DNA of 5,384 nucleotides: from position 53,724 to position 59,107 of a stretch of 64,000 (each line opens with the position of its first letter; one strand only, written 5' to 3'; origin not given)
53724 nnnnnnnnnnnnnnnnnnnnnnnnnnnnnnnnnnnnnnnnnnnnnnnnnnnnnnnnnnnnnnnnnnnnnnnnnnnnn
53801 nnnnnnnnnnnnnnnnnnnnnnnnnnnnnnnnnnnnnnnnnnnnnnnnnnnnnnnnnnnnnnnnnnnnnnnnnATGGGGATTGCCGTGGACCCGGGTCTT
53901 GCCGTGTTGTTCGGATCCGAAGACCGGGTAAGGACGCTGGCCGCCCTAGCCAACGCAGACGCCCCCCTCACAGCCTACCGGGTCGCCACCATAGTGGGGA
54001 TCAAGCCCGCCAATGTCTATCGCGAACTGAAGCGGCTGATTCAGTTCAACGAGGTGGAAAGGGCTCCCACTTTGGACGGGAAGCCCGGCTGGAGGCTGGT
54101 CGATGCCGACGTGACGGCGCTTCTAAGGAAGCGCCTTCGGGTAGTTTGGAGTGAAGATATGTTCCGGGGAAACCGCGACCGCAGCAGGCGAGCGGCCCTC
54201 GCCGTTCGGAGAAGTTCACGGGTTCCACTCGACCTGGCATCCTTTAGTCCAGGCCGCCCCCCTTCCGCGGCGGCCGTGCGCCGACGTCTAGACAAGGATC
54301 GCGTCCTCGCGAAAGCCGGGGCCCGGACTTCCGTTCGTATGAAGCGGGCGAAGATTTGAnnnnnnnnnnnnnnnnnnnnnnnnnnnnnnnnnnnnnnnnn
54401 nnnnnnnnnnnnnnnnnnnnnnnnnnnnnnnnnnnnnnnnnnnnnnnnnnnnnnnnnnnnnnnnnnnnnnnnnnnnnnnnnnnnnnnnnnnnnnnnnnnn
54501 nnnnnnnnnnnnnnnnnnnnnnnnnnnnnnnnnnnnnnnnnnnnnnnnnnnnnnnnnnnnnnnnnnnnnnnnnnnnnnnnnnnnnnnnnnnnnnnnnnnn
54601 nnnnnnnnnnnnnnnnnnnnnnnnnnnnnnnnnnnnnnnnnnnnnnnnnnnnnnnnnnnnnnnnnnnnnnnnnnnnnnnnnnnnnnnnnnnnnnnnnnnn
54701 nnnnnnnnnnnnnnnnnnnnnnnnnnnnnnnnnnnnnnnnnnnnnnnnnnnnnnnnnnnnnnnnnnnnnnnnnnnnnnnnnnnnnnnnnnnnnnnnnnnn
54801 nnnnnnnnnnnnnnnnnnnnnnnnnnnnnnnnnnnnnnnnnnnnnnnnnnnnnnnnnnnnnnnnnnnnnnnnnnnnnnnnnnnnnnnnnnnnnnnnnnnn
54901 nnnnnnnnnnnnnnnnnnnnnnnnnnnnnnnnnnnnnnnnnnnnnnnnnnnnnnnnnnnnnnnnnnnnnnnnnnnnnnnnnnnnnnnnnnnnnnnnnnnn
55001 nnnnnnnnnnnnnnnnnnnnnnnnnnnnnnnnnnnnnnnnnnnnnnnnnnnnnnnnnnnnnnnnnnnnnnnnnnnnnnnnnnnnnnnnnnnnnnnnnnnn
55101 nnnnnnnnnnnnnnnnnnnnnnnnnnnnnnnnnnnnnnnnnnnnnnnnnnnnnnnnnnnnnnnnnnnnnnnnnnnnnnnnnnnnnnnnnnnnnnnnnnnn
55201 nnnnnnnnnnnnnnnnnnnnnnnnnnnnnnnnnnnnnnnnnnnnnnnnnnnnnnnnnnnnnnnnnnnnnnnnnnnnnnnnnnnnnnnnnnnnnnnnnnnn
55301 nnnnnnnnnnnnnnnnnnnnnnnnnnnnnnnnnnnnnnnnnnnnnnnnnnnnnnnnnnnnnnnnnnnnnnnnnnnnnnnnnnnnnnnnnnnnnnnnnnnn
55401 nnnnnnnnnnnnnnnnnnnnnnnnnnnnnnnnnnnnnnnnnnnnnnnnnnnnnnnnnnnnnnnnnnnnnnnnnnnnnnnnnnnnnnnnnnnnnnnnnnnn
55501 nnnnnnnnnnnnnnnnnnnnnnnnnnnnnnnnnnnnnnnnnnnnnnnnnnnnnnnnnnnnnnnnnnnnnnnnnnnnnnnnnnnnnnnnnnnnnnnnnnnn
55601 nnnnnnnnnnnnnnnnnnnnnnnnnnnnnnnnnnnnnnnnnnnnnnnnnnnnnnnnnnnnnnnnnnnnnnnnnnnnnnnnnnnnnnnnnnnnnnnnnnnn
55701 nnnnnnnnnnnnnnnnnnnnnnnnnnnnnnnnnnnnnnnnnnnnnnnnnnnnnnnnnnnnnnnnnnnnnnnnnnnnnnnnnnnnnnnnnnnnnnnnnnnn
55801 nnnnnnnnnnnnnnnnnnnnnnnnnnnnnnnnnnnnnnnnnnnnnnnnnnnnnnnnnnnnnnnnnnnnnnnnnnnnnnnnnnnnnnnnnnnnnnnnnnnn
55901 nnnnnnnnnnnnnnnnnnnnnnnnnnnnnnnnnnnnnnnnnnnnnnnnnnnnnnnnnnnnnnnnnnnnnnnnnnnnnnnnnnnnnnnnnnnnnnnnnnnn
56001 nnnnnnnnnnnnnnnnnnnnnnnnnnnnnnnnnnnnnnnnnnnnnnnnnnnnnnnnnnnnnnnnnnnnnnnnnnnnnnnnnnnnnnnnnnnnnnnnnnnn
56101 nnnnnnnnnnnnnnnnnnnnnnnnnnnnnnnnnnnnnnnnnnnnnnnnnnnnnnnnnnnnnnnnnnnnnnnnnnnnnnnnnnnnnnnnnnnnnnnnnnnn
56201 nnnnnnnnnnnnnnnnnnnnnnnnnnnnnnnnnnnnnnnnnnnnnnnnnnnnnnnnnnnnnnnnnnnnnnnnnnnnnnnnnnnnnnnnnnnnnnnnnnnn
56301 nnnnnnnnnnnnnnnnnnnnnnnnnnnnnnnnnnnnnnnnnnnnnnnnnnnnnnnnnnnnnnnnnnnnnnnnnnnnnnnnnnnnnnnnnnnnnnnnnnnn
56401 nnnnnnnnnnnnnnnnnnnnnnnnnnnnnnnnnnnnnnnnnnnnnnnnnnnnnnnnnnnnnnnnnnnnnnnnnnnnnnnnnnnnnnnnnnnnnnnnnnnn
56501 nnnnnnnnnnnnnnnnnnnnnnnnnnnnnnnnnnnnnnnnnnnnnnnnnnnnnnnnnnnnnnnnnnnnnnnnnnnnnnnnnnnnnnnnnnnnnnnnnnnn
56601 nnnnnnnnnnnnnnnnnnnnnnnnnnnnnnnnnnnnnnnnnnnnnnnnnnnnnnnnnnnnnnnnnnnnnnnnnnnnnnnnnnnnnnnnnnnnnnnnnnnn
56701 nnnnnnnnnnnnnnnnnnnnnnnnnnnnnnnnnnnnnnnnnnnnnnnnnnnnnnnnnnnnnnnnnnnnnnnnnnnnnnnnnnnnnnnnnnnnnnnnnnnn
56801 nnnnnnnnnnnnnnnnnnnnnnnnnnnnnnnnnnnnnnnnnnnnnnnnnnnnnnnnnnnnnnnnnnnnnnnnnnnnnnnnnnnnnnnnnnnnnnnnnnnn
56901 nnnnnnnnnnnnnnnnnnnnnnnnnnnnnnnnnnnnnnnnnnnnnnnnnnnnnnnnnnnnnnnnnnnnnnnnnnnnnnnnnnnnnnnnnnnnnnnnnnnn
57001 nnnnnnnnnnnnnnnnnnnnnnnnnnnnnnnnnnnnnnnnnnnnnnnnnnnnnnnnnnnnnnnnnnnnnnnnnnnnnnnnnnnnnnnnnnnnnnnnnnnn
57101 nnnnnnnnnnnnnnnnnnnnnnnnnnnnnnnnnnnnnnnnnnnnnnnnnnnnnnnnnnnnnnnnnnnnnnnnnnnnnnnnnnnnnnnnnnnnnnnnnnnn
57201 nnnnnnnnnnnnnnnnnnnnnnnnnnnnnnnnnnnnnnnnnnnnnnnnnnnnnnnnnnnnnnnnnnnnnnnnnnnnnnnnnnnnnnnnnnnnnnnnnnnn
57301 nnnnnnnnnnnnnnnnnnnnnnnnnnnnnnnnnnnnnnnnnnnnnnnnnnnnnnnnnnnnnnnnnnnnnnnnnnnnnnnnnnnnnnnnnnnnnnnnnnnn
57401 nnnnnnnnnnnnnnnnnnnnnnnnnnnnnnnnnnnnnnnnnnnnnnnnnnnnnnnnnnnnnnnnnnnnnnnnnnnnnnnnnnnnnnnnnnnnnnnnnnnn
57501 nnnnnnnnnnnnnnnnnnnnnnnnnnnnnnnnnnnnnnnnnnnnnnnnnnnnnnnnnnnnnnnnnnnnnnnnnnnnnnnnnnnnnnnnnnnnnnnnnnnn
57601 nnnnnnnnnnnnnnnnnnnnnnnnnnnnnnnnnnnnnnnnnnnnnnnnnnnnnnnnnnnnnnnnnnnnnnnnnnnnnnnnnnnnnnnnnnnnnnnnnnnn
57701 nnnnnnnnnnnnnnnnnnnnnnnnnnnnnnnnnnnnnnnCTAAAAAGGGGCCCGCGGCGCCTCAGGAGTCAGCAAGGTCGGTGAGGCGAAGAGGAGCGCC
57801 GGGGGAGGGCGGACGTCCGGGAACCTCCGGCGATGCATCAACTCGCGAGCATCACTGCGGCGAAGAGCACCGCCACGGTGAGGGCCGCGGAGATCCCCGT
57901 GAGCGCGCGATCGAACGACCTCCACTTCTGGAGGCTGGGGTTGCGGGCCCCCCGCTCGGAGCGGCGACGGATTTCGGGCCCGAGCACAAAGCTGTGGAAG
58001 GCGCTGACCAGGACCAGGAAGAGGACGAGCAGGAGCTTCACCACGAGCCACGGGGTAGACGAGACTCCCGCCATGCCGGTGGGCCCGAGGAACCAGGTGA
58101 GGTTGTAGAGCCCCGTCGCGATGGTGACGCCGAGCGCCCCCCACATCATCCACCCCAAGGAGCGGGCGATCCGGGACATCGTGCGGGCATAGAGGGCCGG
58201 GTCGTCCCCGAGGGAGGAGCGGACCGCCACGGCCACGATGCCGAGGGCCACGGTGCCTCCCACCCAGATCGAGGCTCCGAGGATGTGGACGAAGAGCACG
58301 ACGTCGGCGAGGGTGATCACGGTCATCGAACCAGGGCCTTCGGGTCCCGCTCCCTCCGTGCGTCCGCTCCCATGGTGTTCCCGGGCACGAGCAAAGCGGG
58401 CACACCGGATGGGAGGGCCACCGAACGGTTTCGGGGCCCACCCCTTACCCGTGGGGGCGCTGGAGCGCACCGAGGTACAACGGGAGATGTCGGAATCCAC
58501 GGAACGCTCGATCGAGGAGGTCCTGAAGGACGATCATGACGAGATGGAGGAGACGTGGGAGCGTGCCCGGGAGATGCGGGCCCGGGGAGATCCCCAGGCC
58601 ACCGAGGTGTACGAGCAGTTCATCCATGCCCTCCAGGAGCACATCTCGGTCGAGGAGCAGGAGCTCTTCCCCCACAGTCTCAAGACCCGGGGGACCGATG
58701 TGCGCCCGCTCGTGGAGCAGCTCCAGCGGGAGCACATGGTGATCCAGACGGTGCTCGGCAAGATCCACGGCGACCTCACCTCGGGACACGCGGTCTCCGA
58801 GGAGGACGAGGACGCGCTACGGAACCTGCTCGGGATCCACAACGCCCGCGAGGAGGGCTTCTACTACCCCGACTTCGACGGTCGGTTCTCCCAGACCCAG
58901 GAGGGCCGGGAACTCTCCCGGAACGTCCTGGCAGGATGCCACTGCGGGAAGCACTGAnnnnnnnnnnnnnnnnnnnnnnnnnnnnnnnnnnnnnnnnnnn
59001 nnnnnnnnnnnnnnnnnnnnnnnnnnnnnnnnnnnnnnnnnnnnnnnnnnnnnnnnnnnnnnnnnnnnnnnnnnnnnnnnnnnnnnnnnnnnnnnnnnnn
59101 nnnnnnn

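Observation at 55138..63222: Putative NO/O2/metal-stress island interleaved with Moco biosynthesis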

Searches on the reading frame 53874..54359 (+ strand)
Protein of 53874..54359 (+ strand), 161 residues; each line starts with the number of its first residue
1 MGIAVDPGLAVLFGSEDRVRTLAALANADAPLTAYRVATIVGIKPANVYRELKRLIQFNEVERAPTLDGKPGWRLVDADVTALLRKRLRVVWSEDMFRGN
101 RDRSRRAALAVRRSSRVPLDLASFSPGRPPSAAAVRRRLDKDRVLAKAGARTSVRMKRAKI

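Call 4: search_protein_families(library=pfam, proteins=[window:53874-54359:+], max_evalue=0.01)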
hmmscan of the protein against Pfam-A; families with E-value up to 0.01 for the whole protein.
window:53874-54359:+ (161 aa): 3 families
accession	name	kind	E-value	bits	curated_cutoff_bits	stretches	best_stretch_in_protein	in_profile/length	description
PF01978.25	TrmB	-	0.0012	19.1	25.6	1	19-64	11-55/68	Sugar-specific transcriptional regulator TrmB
PF12840.13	HTH_20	-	0.0021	18.4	27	0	16-55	4-42/51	Helix-turn-helix domain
PF09339.16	HTH_IclR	-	0.0087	16.3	22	0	22-62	9-49/52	IclR helix-turn-helix domain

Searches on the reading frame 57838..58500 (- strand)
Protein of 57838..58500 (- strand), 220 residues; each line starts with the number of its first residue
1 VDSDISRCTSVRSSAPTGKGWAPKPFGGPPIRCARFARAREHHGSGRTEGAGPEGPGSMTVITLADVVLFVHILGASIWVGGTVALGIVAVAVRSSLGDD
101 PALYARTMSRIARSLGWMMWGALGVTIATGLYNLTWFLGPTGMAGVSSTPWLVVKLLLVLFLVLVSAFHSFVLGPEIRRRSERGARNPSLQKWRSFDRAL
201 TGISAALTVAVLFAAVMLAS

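Call 3: search_protein_families(library=pfam, proteins=[window:57838-58500:-], max_evalue=0.01)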
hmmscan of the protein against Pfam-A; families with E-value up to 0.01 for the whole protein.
window:57838-58500:- (220 aa): 5 families
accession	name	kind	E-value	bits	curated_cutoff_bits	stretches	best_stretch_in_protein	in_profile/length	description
PF05425.18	CopD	-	5.8e-10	39.9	32.1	1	110-213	2-100/105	Copper resistance protein D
PF13664.11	DUF4149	-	5.9e-06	26.9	24.6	1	74-183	1-99/102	Domain of unknown function (DUF4149)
PF10027.14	DUF2269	-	0.00013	22.5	28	1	67-211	2-135/150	Predicted integral membrane protein (DUF2269)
PF03653.18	UPF0093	-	0.0003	21.5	34.2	1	68-214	8-140/146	Uncharacterised protein family (UPF0093)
PF09980.14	DUF2214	-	0.001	19.4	34.1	1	68-217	5-142/147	Predicted membrane protein (DUF2214)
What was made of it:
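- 57838..58326 (-): CopD-like 4-helix membrane protein, 162 aa. First gene leftward from operator 1. Pfam CopD 39.9 bits; also weak DUF4149, DUF2269, UPF0093 and DUF2214 (call 3).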

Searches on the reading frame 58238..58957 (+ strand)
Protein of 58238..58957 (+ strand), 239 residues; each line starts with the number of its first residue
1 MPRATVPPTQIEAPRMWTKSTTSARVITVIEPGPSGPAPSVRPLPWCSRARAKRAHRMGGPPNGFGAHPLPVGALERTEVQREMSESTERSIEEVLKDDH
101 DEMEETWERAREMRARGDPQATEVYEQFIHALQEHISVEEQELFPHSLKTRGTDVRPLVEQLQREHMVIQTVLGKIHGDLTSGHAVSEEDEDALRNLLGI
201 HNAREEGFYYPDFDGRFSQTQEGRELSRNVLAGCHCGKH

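Call 3: search_protein_families(library=pfam, proteins=[window:58238-58957:+], max_evalue=0.01)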
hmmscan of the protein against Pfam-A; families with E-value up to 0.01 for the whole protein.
window:58238-58957:+ (239 aa): 1 family
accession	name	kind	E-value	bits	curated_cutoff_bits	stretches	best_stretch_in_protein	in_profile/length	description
PF01814.28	Hemerythrin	-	2e-09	38.5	25.3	1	94-145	72-125/127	Hemerythrin HHE cation binding domain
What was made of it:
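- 58487..58957 (+): Single-domain hemerythrin-like (HHE) di-iron protein, 156 aa, with a lineage-specific C-terminal CxCG tail. PF01814 2e-09 (call 3).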
